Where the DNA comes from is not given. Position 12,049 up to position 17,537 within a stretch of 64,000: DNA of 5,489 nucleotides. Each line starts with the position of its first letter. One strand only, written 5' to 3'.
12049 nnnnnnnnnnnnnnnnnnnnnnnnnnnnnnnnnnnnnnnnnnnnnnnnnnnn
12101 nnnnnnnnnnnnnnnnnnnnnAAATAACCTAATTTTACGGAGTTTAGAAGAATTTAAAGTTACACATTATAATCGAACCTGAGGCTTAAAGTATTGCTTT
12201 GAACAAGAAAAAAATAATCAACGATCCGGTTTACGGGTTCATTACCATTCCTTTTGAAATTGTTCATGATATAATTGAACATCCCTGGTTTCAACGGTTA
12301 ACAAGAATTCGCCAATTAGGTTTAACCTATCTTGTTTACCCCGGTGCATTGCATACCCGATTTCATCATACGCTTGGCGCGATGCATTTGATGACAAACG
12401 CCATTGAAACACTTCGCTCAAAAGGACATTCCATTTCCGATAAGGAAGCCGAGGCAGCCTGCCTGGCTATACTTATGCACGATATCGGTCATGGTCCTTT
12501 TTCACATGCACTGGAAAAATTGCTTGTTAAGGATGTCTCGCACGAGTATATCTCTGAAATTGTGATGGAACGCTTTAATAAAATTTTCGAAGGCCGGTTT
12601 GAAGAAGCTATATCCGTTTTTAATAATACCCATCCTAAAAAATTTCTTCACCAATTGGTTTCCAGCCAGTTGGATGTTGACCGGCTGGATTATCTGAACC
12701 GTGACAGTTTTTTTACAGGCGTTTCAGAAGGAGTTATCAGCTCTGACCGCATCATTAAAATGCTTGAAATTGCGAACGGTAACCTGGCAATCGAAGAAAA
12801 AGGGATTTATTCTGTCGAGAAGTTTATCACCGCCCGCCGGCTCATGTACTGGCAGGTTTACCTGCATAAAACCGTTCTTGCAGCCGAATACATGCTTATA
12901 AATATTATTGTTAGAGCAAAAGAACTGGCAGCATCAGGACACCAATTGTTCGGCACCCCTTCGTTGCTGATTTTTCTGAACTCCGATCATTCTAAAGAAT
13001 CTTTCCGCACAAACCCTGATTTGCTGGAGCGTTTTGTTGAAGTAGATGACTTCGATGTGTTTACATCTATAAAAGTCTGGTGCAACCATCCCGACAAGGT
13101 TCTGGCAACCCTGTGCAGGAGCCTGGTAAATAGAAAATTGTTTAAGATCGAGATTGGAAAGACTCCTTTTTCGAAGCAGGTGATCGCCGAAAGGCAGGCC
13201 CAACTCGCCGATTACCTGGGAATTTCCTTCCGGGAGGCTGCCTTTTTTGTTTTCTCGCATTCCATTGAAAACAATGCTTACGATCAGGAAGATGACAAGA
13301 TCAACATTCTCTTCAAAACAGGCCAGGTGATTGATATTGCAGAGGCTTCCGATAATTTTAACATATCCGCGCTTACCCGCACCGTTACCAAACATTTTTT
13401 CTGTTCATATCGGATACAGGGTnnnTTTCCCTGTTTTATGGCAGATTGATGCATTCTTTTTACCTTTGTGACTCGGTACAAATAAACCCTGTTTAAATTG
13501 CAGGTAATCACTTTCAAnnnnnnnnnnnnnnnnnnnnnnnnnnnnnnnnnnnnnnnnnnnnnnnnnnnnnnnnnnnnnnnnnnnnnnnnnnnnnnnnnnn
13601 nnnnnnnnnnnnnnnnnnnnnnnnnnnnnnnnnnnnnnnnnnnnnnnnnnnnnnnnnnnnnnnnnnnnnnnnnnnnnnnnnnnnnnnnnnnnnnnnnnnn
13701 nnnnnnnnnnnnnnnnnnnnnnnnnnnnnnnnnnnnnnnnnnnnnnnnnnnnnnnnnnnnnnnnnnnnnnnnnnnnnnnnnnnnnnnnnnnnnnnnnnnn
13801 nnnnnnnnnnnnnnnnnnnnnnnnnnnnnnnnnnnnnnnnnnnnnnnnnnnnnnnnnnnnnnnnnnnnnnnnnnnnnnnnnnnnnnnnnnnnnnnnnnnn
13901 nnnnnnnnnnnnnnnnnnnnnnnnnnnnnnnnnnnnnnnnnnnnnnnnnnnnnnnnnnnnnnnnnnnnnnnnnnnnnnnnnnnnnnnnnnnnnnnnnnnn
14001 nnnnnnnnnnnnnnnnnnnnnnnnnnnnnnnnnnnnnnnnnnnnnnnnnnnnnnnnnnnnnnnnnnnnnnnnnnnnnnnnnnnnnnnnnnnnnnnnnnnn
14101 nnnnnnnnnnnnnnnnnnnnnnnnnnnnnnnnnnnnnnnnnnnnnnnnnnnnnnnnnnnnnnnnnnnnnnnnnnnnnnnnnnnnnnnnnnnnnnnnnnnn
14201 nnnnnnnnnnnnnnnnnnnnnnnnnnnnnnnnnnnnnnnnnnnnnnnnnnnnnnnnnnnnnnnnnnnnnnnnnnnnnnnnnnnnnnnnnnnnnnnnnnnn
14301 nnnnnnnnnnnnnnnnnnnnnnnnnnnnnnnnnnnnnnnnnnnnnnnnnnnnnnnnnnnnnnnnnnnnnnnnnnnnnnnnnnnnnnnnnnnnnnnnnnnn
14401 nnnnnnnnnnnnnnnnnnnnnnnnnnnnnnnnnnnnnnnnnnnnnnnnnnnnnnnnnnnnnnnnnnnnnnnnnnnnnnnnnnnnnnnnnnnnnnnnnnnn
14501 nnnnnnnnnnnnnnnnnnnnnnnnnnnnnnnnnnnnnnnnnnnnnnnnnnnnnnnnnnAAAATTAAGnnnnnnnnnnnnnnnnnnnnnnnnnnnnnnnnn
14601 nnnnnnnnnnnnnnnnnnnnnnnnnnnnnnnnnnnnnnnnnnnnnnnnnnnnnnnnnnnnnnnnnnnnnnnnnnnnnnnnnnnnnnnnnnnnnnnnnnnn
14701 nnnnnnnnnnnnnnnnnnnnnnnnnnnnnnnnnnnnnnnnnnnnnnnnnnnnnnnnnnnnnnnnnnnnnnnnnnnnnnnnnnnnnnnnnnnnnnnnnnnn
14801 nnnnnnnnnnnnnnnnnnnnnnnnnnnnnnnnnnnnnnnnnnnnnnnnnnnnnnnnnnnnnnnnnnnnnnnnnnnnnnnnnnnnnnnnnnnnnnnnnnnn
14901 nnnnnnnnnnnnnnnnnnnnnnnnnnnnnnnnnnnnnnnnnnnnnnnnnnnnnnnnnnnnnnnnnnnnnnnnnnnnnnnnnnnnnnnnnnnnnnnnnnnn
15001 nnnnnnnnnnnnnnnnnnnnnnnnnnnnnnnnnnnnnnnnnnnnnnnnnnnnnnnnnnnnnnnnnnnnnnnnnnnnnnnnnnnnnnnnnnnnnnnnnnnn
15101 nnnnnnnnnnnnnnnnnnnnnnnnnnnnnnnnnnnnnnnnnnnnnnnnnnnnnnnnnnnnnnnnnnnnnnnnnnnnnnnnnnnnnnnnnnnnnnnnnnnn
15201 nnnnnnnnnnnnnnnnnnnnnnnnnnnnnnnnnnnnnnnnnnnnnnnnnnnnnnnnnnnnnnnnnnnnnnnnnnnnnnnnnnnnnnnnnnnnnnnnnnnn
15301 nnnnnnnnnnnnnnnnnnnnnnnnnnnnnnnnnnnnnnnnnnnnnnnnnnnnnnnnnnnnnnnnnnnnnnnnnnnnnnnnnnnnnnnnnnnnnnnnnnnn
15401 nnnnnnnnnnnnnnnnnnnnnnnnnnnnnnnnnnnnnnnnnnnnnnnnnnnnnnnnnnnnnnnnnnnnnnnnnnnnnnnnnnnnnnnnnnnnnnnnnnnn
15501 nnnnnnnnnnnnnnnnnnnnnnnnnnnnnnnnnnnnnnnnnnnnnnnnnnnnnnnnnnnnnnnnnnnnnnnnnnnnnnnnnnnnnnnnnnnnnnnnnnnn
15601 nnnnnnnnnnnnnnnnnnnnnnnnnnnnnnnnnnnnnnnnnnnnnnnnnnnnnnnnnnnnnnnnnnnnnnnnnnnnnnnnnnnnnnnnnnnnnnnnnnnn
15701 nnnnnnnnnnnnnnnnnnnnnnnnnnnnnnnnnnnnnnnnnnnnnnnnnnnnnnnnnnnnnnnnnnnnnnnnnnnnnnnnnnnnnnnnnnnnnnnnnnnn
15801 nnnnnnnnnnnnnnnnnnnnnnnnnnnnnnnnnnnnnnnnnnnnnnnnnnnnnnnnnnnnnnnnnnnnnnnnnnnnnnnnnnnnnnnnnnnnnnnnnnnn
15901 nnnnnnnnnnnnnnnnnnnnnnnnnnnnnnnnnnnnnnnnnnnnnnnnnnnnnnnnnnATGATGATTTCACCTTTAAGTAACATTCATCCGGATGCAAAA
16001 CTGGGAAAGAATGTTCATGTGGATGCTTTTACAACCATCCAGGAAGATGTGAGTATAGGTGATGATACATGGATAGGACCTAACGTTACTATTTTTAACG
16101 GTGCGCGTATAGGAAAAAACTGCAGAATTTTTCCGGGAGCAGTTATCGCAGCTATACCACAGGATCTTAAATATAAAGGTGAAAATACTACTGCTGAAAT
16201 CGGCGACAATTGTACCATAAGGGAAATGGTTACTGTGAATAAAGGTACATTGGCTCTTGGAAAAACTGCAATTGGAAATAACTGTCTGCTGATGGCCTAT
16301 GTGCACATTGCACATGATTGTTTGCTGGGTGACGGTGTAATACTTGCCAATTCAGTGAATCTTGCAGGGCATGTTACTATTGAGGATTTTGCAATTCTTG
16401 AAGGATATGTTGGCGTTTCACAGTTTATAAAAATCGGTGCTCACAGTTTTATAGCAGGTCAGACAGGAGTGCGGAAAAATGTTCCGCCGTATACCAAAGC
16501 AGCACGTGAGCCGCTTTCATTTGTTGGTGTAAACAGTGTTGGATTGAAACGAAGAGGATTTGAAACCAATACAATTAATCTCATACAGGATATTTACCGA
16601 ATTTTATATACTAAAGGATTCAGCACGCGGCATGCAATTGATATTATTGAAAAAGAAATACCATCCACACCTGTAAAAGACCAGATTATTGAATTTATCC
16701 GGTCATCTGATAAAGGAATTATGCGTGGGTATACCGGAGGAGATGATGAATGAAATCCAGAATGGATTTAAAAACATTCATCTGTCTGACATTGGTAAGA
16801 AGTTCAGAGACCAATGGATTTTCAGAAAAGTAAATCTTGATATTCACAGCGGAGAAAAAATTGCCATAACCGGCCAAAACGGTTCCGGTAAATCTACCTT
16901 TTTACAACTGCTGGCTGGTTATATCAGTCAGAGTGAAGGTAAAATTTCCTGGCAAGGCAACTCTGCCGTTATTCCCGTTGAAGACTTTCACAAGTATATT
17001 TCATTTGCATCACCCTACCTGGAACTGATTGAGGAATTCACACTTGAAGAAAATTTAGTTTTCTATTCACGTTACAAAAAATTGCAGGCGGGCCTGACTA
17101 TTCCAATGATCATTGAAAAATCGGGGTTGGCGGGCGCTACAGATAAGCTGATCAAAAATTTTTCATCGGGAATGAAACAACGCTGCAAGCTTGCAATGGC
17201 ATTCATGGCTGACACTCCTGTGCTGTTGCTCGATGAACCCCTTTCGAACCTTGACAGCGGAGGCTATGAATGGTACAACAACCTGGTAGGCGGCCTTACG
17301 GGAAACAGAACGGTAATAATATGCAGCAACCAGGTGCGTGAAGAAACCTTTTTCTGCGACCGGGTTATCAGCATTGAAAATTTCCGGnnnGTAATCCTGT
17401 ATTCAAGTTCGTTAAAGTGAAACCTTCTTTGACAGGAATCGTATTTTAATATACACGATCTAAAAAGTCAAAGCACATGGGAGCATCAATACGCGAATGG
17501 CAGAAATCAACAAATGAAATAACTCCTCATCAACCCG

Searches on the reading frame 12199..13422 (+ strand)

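Call 76: search_protein_families(library=pfam, proteins=[window:12199-13422:+], max_evalue=0.00001)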
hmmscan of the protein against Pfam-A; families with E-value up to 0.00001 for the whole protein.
window:12199-13422:+ (408 aa): 2 families
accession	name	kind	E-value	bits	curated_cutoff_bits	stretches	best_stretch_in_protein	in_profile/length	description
PF19276.4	HD_assoc_2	-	9.6e-10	38.7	23.1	1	182-237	3-58/222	HD associated region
PF01966.28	HD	-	5.7e-07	30.3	22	1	54-167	1-114/116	HD domain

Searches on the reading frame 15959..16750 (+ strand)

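Call 8: search_protein_families(library=pfam, proteins=[window:15959-16750:+])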
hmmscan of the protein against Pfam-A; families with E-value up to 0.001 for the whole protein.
window:15959-16750:+ (264 aa): 6 families
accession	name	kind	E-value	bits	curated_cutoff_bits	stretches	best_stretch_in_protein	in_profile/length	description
PF00132.30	Hexapep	-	4.7e-32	108.8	27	2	104-136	3-35/36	Bacterial transferase hexapeptide (six repeats)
PF13720.11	Acetyltransf_11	-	1.4e-23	83.6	24.5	1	175-255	2-82/82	Udp N-acetylglucosamine O-acyltransferase; Domain 2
PF25084.1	LbH_EIF2B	-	9.9e-11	42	54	2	17-96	8-90/105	EIF2B subunit epsilon LbH domain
PF14602.12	Hexapep_2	-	5.9e-07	29.5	27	1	31-63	2-32/34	Hexapeptide repeat of succinyl-transferase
PF25087.1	GMPPB_C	-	0.00011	22.3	39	0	18-61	4-46/110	GMPPB C-terminal domain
PF24894.1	Hexapep_GlmU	-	0.00022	21.7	23.3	0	15-64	37-84/104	GlmU-like, C-terminal hexapeptide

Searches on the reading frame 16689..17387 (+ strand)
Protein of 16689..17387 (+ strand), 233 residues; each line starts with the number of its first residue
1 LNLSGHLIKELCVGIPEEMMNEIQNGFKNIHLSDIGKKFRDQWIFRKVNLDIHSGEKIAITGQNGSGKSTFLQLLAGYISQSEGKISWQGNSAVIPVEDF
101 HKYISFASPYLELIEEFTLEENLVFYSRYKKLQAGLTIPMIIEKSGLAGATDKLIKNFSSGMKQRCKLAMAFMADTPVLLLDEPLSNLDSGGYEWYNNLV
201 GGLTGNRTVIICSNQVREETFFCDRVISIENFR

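Call 8: search_protein_families(library=pfam, proteins=[window:16689-17387:+])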
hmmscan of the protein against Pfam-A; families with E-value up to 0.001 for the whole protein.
window:16689-17387:+ (233 aa): 5 families
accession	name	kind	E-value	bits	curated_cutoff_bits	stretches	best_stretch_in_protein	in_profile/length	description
PF00005.33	ABC_tran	-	6.3e-27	95.3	25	1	46-185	2-136/137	ABC transporter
PF13304.12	AAA_21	-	3.1e-08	34.5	27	1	59-88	3-44/304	AAA domain, putative AbiEii toxin, Type IV TA system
PF13555.12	AAA_29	-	3.7e-05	23.8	27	1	45-72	12-39/61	P-loop containing region of AAA domain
PF02463.25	SMC_N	-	0.00027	20.9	40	0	56-95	25-65/220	RecF/RecN/SMC N terminal domain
PF13476.12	AAA_23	-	0.00036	21.7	27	1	45-75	10-39/201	AAA domain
